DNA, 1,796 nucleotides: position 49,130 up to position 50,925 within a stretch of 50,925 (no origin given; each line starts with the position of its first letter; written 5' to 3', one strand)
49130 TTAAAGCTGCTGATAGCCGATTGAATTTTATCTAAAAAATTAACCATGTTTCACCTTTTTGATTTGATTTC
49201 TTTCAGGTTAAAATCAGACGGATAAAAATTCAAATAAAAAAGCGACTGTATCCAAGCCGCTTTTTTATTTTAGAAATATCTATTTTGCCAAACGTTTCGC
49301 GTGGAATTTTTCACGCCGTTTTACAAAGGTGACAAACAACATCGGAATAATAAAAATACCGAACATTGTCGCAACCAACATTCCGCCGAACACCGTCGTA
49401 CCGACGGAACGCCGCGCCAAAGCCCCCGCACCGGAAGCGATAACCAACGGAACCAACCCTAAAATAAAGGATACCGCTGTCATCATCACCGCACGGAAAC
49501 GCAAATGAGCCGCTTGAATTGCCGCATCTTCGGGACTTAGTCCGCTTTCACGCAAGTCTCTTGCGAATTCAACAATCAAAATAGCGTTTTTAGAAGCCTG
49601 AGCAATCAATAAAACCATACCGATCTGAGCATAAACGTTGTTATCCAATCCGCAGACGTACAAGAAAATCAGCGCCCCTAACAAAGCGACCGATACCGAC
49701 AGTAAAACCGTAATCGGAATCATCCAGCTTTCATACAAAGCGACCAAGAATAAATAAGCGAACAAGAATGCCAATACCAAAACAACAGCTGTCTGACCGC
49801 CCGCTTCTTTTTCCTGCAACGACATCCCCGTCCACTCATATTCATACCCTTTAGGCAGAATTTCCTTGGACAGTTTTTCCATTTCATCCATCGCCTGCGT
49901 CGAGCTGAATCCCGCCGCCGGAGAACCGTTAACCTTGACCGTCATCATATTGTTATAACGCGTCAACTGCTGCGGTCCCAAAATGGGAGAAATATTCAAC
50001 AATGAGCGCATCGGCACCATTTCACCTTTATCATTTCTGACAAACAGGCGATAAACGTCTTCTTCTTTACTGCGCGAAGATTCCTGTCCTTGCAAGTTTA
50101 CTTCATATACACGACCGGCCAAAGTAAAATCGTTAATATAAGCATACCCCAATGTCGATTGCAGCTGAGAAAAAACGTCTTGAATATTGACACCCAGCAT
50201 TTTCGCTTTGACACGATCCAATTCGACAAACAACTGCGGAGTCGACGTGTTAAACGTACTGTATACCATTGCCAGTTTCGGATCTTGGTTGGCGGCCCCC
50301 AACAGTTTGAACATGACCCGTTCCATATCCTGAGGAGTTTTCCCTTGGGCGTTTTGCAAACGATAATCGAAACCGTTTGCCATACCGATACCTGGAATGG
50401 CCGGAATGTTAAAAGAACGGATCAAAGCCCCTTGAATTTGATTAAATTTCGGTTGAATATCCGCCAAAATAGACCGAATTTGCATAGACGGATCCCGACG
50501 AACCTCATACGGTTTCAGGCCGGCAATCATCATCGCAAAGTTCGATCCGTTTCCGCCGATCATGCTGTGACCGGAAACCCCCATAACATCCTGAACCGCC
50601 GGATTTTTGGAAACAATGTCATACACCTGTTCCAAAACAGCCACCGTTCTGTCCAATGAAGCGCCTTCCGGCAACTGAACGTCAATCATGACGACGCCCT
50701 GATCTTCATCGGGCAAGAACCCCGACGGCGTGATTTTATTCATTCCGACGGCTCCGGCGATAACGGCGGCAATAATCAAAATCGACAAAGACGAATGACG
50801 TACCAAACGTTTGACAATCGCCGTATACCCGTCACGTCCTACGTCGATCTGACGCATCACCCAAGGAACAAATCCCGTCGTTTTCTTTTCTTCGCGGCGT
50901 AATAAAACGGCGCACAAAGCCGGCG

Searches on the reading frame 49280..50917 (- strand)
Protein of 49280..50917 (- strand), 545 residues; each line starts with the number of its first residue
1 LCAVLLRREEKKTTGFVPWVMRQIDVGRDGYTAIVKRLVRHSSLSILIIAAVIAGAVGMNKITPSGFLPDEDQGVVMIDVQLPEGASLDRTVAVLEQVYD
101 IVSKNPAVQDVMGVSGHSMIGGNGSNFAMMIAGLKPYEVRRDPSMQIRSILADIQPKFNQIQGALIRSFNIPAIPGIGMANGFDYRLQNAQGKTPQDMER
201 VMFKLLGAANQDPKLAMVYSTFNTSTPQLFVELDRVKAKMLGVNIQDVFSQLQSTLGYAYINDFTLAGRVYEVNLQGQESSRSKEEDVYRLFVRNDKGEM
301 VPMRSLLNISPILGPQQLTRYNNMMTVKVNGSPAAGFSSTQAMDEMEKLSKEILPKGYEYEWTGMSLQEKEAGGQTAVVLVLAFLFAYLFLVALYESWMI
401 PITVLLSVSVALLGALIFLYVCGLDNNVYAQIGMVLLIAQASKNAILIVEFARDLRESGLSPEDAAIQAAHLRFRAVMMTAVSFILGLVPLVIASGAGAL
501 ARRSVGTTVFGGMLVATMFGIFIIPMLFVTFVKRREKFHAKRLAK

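Call 29: search_protein_families(library=pfam, proteins=[window:49280-50917:-], max_evalue=0.0001)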
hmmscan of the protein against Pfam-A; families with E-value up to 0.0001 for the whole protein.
window:49280-50917:- (545 aa): 2 families
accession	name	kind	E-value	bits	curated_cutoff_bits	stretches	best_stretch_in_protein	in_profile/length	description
PF00873.25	ACR_tran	-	8.9e-143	477.7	28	1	1-531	485-1020/1021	AcrB/AcrD/AcrF family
PF03176.21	MMPL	-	5.8e-10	39.1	20.5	1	325-542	90-312/333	MMPL family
